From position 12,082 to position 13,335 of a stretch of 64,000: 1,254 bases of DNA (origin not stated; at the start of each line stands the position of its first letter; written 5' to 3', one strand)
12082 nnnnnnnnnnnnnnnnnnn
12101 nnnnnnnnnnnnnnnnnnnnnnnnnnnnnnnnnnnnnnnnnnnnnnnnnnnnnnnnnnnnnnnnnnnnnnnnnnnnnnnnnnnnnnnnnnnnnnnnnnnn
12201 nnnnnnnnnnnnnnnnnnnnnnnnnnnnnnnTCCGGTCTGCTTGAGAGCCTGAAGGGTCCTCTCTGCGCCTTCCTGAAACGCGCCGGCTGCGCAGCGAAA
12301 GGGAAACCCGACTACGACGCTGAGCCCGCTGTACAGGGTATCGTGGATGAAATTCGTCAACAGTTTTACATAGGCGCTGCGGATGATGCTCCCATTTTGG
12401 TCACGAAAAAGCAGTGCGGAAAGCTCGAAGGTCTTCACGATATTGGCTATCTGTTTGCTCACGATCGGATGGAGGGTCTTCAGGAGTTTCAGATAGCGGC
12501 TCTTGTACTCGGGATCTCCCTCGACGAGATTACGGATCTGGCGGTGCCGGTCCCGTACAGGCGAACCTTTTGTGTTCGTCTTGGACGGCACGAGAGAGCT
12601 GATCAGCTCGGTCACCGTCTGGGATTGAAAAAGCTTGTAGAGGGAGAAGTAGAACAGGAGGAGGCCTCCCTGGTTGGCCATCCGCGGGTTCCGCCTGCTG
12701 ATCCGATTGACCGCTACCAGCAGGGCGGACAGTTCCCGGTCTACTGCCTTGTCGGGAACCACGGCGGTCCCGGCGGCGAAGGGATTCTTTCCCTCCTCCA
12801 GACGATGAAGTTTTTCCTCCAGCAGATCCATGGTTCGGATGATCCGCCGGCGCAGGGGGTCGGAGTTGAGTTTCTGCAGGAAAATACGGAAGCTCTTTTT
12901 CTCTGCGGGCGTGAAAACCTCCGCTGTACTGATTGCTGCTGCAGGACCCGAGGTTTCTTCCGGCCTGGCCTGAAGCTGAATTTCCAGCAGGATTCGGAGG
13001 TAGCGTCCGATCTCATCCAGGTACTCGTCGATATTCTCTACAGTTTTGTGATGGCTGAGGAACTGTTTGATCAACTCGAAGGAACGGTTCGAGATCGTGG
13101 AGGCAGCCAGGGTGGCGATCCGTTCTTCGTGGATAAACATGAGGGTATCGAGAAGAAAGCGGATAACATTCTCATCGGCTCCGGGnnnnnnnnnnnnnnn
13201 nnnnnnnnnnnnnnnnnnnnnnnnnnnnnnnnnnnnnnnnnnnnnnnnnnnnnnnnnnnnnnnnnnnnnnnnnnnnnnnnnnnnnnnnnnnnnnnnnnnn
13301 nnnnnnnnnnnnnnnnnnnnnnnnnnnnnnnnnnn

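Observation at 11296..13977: MinD/ParA-like ATPase with a ~300-aa unknown C-terminal domain plus a co-operonic 304-aa protein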

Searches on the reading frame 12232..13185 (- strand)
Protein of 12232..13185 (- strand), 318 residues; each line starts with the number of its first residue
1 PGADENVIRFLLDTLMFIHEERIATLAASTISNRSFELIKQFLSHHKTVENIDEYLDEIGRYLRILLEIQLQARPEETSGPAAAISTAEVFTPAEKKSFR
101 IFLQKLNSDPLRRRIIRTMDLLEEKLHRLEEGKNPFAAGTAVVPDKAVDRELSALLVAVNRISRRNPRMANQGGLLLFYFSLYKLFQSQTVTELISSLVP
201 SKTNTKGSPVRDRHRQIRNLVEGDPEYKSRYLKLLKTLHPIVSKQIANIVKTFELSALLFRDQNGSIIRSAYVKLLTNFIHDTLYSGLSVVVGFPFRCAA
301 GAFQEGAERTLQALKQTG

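Call 10: find_homologous_proteins(query=window:12232-13185:-)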
Query window:12232-13185:- (318 aa): 88 proteins with E <= 0.001 among 4926 candidates.
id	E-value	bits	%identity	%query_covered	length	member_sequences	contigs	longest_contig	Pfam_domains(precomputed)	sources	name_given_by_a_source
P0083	8.4e-188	641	93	100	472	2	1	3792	-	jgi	jgi:MinD-like ATPase involved in chromosome partitioning or flagellar assembly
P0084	5.5e-176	602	89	99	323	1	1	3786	-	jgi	jgi:hypothetical protein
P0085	6.8e-162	556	81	99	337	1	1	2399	-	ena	-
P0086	1.0e-141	489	81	88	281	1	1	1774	-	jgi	jgi:hypothetical protein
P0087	1.2e-109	384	64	92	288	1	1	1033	-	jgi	jgi:hypothetical protein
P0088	2.7e-104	367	75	71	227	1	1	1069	-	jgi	jgi:hypothetical protein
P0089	7.4e-76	273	49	89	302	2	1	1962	-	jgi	jgi:hypothetical protein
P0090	1.8e-73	265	47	97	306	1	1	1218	-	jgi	jgi:hypothetical protein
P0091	1.5e-71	259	43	92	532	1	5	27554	PF10609.16,PF01656.30,PF13614.13,PF06564.19,PF02374.22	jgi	jgi:flagellar biosynthesis protein FlhG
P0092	4.1e-70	254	44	97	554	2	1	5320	PF10609.16,PF01656.30,PF13614.13,PF06564.19,PF02374.22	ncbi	-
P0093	4.4e-68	248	42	98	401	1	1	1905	-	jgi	jgi:flagellar biosynthesis protein FlhG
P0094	4.6e-67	244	47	94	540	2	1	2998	PF10609.16,PF01656.30,PF13614.13,PF02374.22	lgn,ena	-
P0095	4.9e-67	244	41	100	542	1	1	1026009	PF10609.16,PF01656.30,PF13614.13,PF02374.22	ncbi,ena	-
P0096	5.8e-67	244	45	89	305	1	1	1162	-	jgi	jgi:hypothetical protein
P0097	1.6e-66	243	41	100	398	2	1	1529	-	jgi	-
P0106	1.9e-62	229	38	99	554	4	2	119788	PF10609.16,PF01656.30,PF13614.13,PF02374.22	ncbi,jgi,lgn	-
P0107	2.0e-62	229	40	99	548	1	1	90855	PF00142.25,PF10609.16,PF01656.30,PF13614.13,PF02374.22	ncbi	-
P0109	6.8e-62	227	41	97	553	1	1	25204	PF00142.25,PF10609.16,PF01656.30,PF13614.13,PF09140.18,PF06564.19,PF02374.22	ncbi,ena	-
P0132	4.3e-54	202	42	97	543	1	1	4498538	PF10609.16,PF01656.30,PF13614.13,PF06564.19,PF02374.22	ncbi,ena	-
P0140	7.7e-51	191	46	71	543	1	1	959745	PF10609.16,PF01656.30,PF13614.13,PF02374.22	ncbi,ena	-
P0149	8.3e-49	184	36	95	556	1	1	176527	PF10609.16,PF01656.30,PF13614.13,PF09140.18,PF02374.22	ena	-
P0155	5.6e-48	182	38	97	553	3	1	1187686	PF10609.16,PF01656.30,PF13614.13,PF02374.22,PF20720.4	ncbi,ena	-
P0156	7.8e-48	181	34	100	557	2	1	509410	PF10609.16,PF01656.30,PF13614.13,PF09140.18,PF02374.22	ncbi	-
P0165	8.6e-46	175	35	97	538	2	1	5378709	PF10609.16,PF01656.30,PF13614.13,PF09140.18,PF02374.22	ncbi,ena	-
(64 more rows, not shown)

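Call 24: find_encoding_contigs(protein=P0132, flank=8000, max_places=2)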
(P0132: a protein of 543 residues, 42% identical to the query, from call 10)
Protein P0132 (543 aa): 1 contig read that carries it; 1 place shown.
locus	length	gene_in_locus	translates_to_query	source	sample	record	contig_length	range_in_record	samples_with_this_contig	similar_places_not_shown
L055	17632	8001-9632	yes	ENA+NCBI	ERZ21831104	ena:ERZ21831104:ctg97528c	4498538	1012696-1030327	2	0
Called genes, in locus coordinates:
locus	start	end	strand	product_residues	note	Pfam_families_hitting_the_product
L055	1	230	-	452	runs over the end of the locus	PF13347:MFS_2, PF07690:MFS_1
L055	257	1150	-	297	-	PF03881:Fructosamin_kin, PF01636:APH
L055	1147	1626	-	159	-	PF01451:LMWPc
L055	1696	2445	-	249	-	PF04376:ATE_N, PF13480:Acetyltransf_6 (weak), PF04377:ATE_C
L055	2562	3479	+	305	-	PF04204:HTS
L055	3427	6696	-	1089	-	PF13426:PAS_9 (faint), PF08448:PAS_4 (weak), PF00512:HisKA, PF02518:HATPase_c, PF00072:Response_reg, PF01627:Hpt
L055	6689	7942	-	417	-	PF01547:SBP_bac_1, PF13416:SBP_bac_8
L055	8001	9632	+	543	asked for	PF01656:CbiA, PF02374:ArsA_ATPase, PF06564:CBP_BcsQ (faint), PF10609:ParA, PF13614:AAA_31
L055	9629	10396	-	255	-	PF00005:ABC_tran, PF13304:AAA_21 (faint)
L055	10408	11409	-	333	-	PF09084:NMT1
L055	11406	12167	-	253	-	PF00528:BPD_transp_1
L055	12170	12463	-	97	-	PF01910:Thiamine_BP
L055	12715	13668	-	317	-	PF00892:EamA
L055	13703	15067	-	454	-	PF13378:MR_MLE_C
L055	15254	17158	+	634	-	PF13426:PAS_9 (faint), PF06506:PrpR_N, PF00989:PAS, PF13188:PAS_8 (weak), PF00158:Sigma54_activat, PF14532:Sigma54_activ_2, PF25601:AAA_lid_14, PF02954:HTH_8, +1 more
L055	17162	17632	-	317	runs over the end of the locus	PF00389:2-Hacid_dh, PF02826:2-Hacid_dh_C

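Call 25: find_encoding_contigs(protein=P0165, flank=8000, max_places=2)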
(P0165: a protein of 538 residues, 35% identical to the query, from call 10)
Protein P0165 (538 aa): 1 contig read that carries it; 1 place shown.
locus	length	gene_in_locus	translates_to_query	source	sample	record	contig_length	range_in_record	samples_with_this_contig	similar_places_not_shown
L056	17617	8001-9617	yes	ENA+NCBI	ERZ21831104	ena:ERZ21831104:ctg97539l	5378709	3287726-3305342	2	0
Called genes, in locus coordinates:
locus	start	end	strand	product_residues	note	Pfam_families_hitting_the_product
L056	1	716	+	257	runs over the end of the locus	PF00005:ABC_tran, PF02463:SMC_N, PF13304:AAA_21 (faint)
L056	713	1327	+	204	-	PF02361:CbiQ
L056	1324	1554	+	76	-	PF07739:TipAS (weak)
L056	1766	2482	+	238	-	PF01381:HTH_3 (faint), PF13411:MerR_1 (weak), PF00376:MerR, PF13411:MerR_1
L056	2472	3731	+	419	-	PF19519:DUF6051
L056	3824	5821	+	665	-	PF06480:FtsH_ext, PF00004:AAA, PF17862:AAA_lid_3, PF01434:Peptidase_M41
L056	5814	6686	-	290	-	PF00126:HTH_1, PF03466:LysR_substrate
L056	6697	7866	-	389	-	-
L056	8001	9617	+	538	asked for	PF01656:CbiA, PF02374:ArsA_ATPase (weak), PF09140:MipZ (weak), PF10609:ParA, PF13614:AAA_31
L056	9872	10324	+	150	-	PF22811:Zn_ribbon_NrdR, PF03477:ATP-cone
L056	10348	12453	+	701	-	PF03477:ATP-cone, PF13597:NRDD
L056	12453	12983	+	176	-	PF13597:NRDD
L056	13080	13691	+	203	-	PF04055:Radical_SAM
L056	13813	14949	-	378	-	PF01966:HD, PF13286:HD_assoc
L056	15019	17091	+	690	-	PF00072:Response_reg, PF00989:PAS, PF08448:PAS_4 (weak), PF13426:PAS_9 (weak), PF00990:GGDEF, PF00563:EAL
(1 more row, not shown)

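Call 38: predict_structure(alignment_id=A2)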
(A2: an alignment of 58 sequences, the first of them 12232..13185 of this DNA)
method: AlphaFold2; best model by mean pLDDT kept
length: 318 residues; sequences in the alignment: 58
mean_pLDDT: 86.2   pTM: 0.80
mean pLDDT of the five models: 86.2, 85.7, 85.6, 85.5, 84.3
residues with pLDDT >= 90: 168; 70-90: 108; 50-70: 36; < 50: 6
segments of 3 or more residues with pLDDT < 50: 292-297
pLDDT, mean of each block of 10 residues (from residue 1): 87 96 89 82 88 91 86 66 65 89 93 96 92 69 78 97 92 97 92 89 90 87 90 95 97 97 94 94 75 47 76 80
secondary structure, 60 per line:
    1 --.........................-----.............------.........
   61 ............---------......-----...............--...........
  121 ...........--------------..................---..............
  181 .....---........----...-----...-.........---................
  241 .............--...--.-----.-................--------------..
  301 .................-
elements in order: H3-27 H33-45 H52-72 H82-87 H93-107 H110-131 H146-163 H167-185 H189-196 E201-203 E209-211 H213-221 H225-253 H269-284 H299-317

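Call 56: search_protein_representatives(alignment_id=A3)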
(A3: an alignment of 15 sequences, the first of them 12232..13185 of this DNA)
Query: 15 sequences, 307 profile positions. Proteins with E-value up to 0.001 (for the whole library): 150; up to 1e-10: 141; up to 1e-30: 112. The best 150 are listed.
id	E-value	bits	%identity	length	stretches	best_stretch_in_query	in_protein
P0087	8.8e-124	429.1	-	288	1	15-304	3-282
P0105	5.7e-118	410.0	-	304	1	1-304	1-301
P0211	3.3e-115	400.9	-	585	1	1-305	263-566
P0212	1.7e-110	385.5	-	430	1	1-304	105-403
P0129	5.0e-100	351.1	-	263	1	35-305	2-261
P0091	2.0e-99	349.2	-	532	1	1-303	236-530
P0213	5.1e-99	347.8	-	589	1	2-304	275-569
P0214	1.5e-97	343.0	-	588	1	9-303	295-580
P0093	1.4e-96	339.7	-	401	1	1-305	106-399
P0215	2.8e-96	338.8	-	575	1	2-302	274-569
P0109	9.3e-93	327.2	-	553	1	1-301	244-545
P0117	6.7e-90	317.8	-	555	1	5-302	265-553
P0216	1.9e-89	316.4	-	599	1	2-304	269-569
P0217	4.8e-89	315.0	-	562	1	7-302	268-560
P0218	8.1e-89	314.3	-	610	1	2-303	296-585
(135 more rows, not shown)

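Call 57: list_cluster_members(proteins=[P0092, P0095, P0106, P0107, P0109, P0132, P0140, P0155, P0156, P0165])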
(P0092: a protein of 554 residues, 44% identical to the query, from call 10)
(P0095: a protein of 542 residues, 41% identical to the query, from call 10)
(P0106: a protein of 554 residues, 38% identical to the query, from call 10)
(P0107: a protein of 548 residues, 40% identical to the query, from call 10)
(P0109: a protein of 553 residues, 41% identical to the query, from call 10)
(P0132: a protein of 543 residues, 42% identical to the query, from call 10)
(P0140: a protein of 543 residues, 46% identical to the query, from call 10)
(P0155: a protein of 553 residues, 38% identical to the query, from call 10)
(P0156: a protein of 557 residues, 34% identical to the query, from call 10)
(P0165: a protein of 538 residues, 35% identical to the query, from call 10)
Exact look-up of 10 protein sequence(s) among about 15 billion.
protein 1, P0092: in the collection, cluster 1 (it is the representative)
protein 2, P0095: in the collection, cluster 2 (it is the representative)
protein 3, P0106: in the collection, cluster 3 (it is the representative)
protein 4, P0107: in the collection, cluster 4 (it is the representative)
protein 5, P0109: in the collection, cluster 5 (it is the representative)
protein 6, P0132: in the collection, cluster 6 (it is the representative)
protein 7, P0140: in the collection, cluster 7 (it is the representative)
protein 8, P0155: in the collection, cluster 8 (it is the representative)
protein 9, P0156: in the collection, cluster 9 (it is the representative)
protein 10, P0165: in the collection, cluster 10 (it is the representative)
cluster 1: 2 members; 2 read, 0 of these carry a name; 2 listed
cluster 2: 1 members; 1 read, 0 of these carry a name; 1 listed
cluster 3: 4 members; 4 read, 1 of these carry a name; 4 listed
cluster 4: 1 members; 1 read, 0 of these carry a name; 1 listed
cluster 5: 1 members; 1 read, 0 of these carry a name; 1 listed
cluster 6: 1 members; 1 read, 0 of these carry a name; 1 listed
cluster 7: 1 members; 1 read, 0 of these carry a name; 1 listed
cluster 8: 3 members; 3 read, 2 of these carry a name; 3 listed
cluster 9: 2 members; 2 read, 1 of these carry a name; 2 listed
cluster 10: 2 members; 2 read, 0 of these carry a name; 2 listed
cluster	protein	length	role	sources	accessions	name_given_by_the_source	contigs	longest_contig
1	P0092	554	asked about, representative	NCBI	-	-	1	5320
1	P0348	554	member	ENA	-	-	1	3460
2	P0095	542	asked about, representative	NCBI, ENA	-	-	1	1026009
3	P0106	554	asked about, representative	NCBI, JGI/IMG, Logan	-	-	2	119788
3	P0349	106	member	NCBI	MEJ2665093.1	MAG: chromosome partitioning protein, partial [Spirochaetia bacterium]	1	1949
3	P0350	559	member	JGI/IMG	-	-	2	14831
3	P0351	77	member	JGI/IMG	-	-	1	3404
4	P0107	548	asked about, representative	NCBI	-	-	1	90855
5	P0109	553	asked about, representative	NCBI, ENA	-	-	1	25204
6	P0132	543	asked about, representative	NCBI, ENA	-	-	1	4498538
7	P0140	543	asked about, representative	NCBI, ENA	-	-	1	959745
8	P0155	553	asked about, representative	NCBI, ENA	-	-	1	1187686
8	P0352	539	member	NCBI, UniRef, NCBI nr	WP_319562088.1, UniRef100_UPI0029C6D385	P-loop NTPase [Marispirochaeta sp.] | MinD/ParA family ATP-binding protein n=1 Tax=Marispirochaeta sp. TaxID=2038653 ...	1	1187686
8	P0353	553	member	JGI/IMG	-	MinD-like ATPase involved in chromosome partitioning or flagellar assembly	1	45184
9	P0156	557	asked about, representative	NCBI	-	-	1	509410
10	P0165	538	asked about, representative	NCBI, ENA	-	-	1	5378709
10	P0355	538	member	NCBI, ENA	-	-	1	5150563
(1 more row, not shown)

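Call 58: find_encoding_contigs(protein=P0355, flank=6000, max_places=2)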
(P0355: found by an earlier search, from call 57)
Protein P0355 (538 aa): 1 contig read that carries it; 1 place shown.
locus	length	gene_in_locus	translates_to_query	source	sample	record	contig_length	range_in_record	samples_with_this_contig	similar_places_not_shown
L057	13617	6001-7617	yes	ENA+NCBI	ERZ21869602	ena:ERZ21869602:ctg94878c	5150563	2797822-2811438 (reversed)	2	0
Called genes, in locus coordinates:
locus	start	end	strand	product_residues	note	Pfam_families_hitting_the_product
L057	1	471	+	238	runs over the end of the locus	PF13411:MerR_1 (weak), PF00376:MerR, PF13411:MerR_1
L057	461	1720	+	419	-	PF19519:DUF6051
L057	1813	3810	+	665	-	PF06480:FtsH_ext, PF00004:AAA, PF07728:AAA_5 (faint), PF17862:AAA_lid_3, PF01434:Peptidase_M41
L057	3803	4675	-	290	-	PF00126:HTH_1, PF03466:LysR_substrate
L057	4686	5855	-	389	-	-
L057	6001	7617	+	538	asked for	PF01656:CbiA, PF02374:ArsA_ATPase (weak), PF09140:MipZ (weak), PF10609:ParA, PF13614:AAA_31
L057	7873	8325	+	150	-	PF22811:Zn_ribbon_NrdR, PF03477:ATP-cone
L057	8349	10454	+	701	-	PF03477:ATP-cone, PF13597:NRDD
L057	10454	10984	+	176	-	PF13597:NRDD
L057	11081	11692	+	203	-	PF04055:Radical_SAM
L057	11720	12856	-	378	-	PF01966:HD, PF13286:HD_assoc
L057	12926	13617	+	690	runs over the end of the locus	PF00072:Response_reg, PF00989:PAS, PF08448:PAS_4 (weak), PF13426:PAS_9 (weak), PF00990:GGDEF, PF00563:EAL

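Call 64: find_encoding_contigs(protein=P0155, flank=6000, max_places=1)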
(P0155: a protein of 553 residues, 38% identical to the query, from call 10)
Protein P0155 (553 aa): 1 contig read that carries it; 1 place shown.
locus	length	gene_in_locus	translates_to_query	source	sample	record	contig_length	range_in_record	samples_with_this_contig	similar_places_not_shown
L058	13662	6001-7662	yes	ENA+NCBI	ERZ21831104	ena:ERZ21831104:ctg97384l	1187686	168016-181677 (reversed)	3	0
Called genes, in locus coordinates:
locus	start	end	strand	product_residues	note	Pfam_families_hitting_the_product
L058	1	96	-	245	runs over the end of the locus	PF04376:ATE_N, PF04377:ATE_C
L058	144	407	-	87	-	-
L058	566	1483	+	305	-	PF04204:HTS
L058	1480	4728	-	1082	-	PF08448:PAS_4, PF13426:PAS_9, PF00512:HisKA, PF02518:HATPase_c, PF00072:Response_reg, PF01627:Hpt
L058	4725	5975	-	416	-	PF13416:SBP_bac_8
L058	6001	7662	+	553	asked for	PF02374:ArsA_ATPase (weak), PF10609:ParA, PF13614:AAA_31, PF20720:nSTAND3 (faint), PF01656:CbiA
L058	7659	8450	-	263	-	PF00005:ABC_tran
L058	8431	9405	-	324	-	PF09084:NMT1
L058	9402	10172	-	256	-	PF00528:BPD_transp_1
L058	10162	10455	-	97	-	PF01910:Thiamine_BP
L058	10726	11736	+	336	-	-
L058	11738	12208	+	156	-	-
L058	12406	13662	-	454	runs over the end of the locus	PF13378:MR_MLE_C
